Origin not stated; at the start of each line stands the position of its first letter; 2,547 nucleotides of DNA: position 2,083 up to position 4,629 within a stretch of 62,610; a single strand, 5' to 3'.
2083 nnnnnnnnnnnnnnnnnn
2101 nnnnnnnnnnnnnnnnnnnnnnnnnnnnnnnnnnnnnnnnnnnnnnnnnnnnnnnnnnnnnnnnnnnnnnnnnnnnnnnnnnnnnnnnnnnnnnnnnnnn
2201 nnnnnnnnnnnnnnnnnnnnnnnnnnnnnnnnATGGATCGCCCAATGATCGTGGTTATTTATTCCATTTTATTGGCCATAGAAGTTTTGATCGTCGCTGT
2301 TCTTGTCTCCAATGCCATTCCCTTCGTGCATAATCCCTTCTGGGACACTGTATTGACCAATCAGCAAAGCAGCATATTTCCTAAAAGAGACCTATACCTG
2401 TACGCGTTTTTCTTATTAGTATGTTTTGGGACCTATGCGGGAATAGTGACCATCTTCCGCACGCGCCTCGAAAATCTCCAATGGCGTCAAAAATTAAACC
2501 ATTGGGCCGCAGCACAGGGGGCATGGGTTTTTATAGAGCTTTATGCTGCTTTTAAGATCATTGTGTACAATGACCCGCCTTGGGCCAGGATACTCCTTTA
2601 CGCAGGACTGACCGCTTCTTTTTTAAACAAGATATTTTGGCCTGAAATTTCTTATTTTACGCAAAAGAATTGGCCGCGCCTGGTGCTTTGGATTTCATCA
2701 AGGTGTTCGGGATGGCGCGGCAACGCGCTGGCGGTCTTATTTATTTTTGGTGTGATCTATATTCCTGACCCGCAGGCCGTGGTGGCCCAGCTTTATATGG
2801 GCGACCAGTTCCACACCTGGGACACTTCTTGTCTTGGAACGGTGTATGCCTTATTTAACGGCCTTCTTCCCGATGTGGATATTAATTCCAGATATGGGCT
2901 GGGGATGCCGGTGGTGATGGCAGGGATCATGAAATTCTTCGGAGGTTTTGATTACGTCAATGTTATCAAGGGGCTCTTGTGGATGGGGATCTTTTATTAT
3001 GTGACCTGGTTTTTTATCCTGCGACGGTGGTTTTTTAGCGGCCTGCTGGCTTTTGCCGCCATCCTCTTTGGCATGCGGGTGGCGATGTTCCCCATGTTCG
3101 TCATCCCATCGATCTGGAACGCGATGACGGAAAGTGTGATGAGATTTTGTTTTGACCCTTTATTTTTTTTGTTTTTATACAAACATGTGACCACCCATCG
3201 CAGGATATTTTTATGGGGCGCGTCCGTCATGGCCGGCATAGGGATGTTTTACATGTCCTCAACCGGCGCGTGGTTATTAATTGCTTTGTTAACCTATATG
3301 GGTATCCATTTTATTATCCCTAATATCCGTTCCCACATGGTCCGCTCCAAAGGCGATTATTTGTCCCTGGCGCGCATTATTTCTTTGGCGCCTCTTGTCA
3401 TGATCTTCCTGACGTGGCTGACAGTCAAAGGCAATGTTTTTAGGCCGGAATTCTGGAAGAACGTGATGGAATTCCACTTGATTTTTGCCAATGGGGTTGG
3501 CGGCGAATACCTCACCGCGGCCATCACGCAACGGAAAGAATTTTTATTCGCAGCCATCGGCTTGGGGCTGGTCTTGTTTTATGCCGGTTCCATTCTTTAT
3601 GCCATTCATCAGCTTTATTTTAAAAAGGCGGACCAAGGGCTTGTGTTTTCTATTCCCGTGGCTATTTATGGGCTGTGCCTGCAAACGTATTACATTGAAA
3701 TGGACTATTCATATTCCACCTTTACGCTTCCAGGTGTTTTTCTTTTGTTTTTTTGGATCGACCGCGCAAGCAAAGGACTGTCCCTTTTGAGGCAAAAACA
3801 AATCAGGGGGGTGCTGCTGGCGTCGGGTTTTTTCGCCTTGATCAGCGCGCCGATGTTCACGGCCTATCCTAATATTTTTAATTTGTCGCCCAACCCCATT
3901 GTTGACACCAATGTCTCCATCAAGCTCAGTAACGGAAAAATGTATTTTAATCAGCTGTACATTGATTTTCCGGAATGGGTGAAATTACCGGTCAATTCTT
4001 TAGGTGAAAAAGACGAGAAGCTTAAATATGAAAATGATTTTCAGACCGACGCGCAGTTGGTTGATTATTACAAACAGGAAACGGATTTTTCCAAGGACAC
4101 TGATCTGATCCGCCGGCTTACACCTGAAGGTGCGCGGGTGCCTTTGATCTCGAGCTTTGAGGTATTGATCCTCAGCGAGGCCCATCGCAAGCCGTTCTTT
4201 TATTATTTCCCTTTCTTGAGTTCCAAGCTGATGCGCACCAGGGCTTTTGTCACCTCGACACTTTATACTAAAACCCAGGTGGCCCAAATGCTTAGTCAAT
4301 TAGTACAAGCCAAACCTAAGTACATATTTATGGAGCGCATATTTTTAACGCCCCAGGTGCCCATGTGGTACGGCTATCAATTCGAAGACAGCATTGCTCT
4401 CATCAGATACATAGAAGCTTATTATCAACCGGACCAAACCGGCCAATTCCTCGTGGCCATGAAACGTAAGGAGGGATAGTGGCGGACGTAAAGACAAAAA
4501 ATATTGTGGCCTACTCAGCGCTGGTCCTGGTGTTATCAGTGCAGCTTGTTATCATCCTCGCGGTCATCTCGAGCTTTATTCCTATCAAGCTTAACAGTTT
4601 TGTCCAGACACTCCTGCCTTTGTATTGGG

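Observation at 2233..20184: Seven-member tandem array of diverged giant membrane-protein paralogues, split by a YfhO-like gene, in one translationally coupled operon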

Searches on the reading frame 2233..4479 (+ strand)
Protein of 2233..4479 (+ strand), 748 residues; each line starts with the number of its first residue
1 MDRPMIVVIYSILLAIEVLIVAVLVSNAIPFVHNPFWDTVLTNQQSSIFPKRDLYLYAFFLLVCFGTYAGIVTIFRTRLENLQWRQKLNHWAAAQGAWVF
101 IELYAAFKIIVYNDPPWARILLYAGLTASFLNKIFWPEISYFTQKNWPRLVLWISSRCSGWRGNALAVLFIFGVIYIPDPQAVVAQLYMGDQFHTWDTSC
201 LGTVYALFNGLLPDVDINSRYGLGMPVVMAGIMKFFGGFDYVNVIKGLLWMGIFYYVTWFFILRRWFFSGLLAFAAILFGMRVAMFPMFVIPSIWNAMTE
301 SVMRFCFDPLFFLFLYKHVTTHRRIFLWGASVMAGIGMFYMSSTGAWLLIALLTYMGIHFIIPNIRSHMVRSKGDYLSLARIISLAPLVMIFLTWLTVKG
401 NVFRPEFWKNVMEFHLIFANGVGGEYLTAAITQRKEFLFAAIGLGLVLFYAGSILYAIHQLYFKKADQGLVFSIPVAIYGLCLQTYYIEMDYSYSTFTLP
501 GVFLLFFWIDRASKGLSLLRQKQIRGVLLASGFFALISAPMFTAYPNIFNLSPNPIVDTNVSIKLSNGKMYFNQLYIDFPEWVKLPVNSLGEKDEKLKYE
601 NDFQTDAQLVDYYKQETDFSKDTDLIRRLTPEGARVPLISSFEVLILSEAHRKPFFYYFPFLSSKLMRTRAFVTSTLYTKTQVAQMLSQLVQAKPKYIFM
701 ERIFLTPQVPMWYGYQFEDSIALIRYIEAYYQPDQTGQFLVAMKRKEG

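Call 3: search_protein_families(library=pfam, proteins=[window:2233-4479:+], max_evalue=0.01)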
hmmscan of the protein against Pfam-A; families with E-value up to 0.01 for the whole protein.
window:2233-4479:+ (748 aa): 0 families

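Call 4: search_protein_families(library=ncbifam, proteins=[window:2233-4479:+], max_evalue=0.01)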
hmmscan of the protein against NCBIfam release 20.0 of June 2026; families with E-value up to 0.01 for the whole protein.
window:2233-4479:+ (748 aa): 0 families

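Call 6: find_homologous_proteins(query=A1, max_evalue=0.001)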
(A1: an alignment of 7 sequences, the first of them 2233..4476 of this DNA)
Query A1 (7 sequences) (748 aa, profile of the alignment): 14 proteins with E <= 0.001 among 8000 candidates.
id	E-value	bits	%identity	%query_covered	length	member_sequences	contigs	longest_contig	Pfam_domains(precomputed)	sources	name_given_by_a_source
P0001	0.0e+0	1076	100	99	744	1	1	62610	-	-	-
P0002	2.6e-270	917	35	98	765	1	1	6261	-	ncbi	-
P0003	1.9e-263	894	67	99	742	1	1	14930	-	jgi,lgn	-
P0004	3.2e-263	894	34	96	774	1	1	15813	-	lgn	-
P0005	4.3e-262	890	72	99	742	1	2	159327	-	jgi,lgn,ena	-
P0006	5.8e-249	847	35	99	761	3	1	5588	-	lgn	-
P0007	2.3e-229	782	32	86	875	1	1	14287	-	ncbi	-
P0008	8.0e-225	767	50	99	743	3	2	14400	-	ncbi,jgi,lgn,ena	-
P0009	5.3e-220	751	48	99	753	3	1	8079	-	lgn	-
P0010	7.3e-211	721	37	91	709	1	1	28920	-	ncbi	-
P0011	3.4e-207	708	31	100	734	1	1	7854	-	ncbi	-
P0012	4.0e-190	652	41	99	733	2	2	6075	-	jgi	jgi:hypothetical protein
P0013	7.6e-114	400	59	50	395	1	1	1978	-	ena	-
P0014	4.0e-49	186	22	37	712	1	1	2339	-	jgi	jgi:hypothetical protein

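Call 35: find_encoding_contigs(protein=P0005, flank=10000, max_places=3)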
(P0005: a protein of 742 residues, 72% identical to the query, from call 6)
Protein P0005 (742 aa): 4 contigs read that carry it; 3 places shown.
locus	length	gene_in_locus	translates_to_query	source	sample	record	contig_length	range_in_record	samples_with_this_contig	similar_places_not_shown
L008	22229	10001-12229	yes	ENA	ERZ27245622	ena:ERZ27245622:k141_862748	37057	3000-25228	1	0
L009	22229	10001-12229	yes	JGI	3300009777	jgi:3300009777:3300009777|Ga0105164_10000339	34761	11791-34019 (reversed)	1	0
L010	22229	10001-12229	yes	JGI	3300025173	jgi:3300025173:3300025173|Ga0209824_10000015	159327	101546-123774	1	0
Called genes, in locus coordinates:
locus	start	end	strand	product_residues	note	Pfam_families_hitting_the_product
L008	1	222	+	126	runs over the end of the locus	PF13470:PIN_3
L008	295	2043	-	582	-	-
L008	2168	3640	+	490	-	-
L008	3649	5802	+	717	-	PF09586:YfhO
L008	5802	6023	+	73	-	-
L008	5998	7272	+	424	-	PF08421:Methyltransf_13, PF13489:Methyltransf_23, PF08484:Methyltransf_14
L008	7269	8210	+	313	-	PF01370:Epimerase, PF04321:RmlD_sub_bind, PF16363:GDP_Man_Dehyd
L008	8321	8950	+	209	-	PF00535:Glycos_transf_2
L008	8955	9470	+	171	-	-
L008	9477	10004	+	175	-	-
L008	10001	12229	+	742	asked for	-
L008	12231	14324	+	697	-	-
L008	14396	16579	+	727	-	-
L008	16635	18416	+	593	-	-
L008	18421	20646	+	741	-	-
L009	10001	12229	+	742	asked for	-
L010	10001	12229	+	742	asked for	-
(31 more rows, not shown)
